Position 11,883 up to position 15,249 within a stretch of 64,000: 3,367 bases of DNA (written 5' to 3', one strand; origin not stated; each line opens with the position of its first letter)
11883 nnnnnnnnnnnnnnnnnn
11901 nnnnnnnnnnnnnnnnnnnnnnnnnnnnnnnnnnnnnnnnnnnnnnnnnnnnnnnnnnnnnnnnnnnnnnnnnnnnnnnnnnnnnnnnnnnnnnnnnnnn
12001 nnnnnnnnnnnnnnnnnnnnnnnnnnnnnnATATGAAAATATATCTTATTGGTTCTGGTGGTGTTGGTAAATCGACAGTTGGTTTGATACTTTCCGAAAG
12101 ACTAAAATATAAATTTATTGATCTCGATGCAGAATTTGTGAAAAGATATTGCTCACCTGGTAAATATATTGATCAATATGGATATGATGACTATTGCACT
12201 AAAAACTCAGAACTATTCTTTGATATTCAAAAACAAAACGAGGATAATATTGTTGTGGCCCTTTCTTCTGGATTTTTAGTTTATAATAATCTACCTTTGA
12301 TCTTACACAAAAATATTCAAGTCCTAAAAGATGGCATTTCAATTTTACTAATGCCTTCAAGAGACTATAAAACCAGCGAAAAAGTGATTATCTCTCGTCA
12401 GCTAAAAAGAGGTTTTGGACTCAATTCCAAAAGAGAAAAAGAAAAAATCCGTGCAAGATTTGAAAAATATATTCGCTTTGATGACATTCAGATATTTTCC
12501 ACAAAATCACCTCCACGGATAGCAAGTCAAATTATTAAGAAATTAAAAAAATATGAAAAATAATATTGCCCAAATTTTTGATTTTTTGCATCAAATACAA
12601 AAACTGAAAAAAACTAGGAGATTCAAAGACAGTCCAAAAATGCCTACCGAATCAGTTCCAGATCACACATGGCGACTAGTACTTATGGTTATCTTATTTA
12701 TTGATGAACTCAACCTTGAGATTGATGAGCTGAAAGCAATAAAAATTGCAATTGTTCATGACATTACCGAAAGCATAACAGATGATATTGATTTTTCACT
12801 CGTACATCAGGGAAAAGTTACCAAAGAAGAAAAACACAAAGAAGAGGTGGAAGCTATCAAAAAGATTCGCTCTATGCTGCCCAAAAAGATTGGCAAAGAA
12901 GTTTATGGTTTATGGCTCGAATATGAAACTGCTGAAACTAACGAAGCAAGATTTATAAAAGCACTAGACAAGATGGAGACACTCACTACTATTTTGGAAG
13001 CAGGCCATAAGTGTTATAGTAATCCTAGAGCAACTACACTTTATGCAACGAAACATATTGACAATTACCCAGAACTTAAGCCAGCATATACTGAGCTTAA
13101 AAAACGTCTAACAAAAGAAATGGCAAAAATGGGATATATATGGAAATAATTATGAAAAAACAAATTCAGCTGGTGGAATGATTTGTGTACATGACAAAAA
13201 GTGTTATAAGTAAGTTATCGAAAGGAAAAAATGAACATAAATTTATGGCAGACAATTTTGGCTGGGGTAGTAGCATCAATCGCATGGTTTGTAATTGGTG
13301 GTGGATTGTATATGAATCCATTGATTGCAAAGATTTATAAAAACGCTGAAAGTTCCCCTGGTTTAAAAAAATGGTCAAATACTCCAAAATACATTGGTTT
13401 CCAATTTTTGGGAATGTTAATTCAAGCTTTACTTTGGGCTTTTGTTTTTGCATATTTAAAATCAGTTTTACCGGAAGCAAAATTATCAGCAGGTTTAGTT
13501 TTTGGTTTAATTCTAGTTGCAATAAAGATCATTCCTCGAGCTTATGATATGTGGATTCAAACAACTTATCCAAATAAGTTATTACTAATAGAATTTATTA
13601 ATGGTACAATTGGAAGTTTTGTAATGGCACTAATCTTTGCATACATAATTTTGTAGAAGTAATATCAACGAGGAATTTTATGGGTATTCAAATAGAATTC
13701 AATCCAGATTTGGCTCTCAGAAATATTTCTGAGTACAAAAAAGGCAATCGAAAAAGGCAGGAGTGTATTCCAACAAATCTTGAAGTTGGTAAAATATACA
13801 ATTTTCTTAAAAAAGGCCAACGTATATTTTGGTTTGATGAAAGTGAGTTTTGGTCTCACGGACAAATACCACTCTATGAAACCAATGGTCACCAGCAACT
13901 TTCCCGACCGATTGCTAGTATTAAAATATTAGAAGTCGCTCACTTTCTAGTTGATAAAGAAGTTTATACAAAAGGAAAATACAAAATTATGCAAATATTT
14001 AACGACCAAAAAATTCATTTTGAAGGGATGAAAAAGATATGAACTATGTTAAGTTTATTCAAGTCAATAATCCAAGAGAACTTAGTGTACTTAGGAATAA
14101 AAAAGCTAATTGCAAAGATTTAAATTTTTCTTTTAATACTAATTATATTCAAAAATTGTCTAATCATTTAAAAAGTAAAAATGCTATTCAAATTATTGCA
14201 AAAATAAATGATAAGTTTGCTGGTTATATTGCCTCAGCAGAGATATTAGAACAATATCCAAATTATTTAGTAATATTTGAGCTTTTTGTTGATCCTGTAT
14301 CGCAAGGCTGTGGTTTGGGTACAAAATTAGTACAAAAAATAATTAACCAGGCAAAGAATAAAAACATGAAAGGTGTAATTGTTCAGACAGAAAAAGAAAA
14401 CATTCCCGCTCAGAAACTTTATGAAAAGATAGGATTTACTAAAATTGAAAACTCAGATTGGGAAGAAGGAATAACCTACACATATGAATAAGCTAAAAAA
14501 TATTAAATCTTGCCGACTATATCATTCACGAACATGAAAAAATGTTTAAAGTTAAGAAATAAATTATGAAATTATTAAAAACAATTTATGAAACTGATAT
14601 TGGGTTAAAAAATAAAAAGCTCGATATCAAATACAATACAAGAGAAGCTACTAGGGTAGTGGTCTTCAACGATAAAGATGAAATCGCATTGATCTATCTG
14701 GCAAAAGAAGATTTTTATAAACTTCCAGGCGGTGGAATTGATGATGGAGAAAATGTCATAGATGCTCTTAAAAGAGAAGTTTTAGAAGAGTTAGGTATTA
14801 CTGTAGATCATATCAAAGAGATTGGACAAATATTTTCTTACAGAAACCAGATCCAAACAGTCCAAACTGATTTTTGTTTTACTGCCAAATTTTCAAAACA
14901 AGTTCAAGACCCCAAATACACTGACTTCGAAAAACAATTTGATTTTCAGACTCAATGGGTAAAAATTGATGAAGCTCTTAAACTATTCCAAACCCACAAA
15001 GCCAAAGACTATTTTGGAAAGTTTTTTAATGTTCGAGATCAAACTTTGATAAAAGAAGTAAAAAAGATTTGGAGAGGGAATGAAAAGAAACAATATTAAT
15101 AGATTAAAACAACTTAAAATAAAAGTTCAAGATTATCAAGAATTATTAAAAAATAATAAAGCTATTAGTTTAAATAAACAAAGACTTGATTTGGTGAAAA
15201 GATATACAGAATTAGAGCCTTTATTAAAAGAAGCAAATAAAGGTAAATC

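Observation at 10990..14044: About 370-bp segmental duplication (95% nt identity) of a 120-aa unknown gene, plus a remnant of the DUF3795 gene 3' end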

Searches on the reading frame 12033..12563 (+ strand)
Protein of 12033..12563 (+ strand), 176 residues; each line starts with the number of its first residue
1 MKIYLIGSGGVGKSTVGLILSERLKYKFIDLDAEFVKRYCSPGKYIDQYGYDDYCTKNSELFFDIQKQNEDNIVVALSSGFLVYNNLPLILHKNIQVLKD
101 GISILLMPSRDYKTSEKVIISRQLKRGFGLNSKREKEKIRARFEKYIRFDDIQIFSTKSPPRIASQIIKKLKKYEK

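Call 5: search_protein_families(library=pfam, proteins=[window:12033-12563:+], max_evalue=0.01)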
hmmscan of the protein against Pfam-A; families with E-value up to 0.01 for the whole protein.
window:12033-12563:+ (176 aa): 2 families
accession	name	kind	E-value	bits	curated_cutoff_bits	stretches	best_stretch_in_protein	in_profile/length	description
PF01202.28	SKI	-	7.9e-15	55.8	22.1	1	10-171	2-158/159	Shikimate kinase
PF13238.12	AAA_18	-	0.00073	20.4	29.4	1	3-68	1-51/128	AAA domain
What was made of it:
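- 12033..12563 (+): Shikimate-kinase-like P-loop kinase gene. Pfam SKI E=7.9e-15 (call 5).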

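Call 84: search_protein_families(library=padloc, proteins=[window:12033-12560:+], max_evalue=0.1)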
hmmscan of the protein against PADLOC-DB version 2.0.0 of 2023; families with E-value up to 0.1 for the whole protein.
window:12033-12560:+ (176 aa): 2 families
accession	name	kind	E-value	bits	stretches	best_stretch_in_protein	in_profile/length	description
PDLC02905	pVip-kinase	-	2.6e-06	25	1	2-122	4-128/474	Viperin-kinase fusion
PDLC02911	VakA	-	0.00034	19.2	1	1-169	3-157/163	-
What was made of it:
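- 12033..12563 (+): There is a weak PADLOC match to viperin-associated kinases, E=2.6e-6 (call 84).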

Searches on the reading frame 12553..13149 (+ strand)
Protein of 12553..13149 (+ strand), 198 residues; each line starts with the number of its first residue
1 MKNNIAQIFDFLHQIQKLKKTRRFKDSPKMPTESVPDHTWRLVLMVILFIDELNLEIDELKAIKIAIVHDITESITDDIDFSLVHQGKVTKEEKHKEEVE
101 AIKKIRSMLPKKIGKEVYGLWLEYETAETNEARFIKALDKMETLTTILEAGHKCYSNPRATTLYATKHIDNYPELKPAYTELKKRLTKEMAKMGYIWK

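Call 5: search_protein_families(library=pfam, proteins=[window:12553-13149:+], max_evalue=0.01)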
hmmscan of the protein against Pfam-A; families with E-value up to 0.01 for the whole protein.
window:12553-13149:+ (198 aa): 3 families
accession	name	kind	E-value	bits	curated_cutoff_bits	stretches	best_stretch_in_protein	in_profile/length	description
PF13023.12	HD_3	-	3.8e-34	118.4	22.5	1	15-158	1-142/165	HD domain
PF12917.13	YfbR-like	-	3.5e-13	50.1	25.9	1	11-148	2-142/182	5'-deoxynucleotidase YfbR-like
PF01966.28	HD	-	4.2e-07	30.7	22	1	37-143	3-115/116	HD domain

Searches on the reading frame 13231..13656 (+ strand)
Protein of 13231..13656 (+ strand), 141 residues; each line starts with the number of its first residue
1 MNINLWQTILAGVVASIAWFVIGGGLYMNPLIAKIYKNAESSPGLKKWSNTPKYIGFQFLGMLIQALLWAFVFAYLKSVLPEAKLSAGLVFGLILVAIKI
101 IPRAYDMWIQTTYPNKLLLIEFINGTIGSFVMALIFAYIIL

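Call 5: search_protein_families(library=pfam, proteins=[window:13231-13656:+], max_evalue=0.01)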
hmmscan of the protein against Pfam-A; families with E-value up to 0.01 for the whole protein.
window:13231-13656:+ (141 aa): 1 family
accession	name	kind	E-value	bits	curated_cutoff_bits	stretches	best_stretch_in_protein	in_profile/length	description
PF08570.15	DUF1761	-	2.6e-11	44.3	31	1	11-136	2-122/123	Protein of unknown function (DUF1761)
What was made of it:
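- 13231..13656 (+): DUF1761 membrane-protein gene (141 aa), unrelated to the Nudix gene that holds the equivalent interval in copy 1. Pfam DUF1761, 44.3 bits against a cut-off of 31 (call 5).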

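Call 8: search_protein_families(library=ncbifam, proteins=[window:13231-13656:+], max_evalue=1)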
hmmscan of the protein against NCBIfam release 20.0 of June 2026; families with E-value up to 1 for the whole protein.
window:13231-13656:+ (141 aa): 1 family
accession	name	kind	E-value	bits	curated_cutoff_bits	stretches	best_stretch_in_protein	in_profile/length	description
TIGR00625.1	tfb2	subfamily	0.052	12.5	320.7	1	54-79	181-206/448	transcription factor Tfb2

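Call 65: find_related_loci(query=window:13231-13653:+, collection=metagenome_contigs, flank=4000)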
Query window:13231-13653:+ (141 aa) in metagenome_contigs; peptide patterns used: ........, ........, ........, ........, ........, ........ (x = any residue, [..] = any of these).
197 stretches matched a pattern; 7 encode a relative of the query (tblastn E <= 1e-3); 7 distinct loci.
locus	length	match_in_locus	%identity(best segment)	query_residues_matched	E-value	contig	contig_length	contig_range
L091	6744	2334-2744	69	4-140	1e-62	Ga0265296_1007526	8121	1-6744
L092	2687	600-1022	57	1-140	8e-52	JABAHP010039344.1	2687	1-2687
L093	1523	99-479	49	4-136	7e-40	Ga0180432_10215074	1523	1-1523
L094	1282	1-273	65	50-140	6e-39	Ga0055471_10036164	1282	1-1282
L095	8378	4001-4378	46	7-133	2e-34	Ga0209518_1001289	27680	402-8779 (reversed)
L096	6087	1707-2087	40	7-132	6e-29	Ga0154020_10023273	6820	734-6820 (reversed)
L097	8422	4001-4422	44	1-140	4e-28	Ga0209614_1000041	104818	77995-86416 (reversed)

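Call 84: search_protein_families(library=padloc, proteins=[window:13231-13653:+], max_evalue=0.1)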
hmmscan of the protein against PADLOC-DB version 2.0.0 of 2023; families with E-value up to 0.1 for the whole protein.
window:13231-13653:+ (141 aa): 0 families

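Call 85: search_protein_families(library=phrogs, proteins=[window:13231-13653:+], max_evalue=0.1)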
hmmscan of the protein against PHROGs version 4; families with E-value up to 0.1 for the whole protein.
window:13231-13653:+ (141 aa): 0 families

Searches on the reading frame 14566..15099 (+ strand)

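Call 5: search_protein_families(library=pfam, proteins=[window:14566-15099:+], max_evalue=0.01)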
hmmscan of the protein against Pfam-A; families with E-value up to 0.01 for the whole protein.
window:14566-15099:+ (177 aa): 3 families
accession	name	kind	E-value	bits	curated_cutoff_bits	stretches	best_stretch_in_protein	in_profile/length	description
PF00293.34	NUDIX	-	2.5e-15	57.1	21.1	1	26-145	3-125/134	NUDIX domain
PF22327.2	Nudt16-like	-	0.00029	21.3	27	1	52-97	36-84/161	U8 snoRNA-decapping enzyme-like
PF14815.12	NUDIX_4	-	0.0082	16.4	35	0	50-137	26-98/113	NUDIX domain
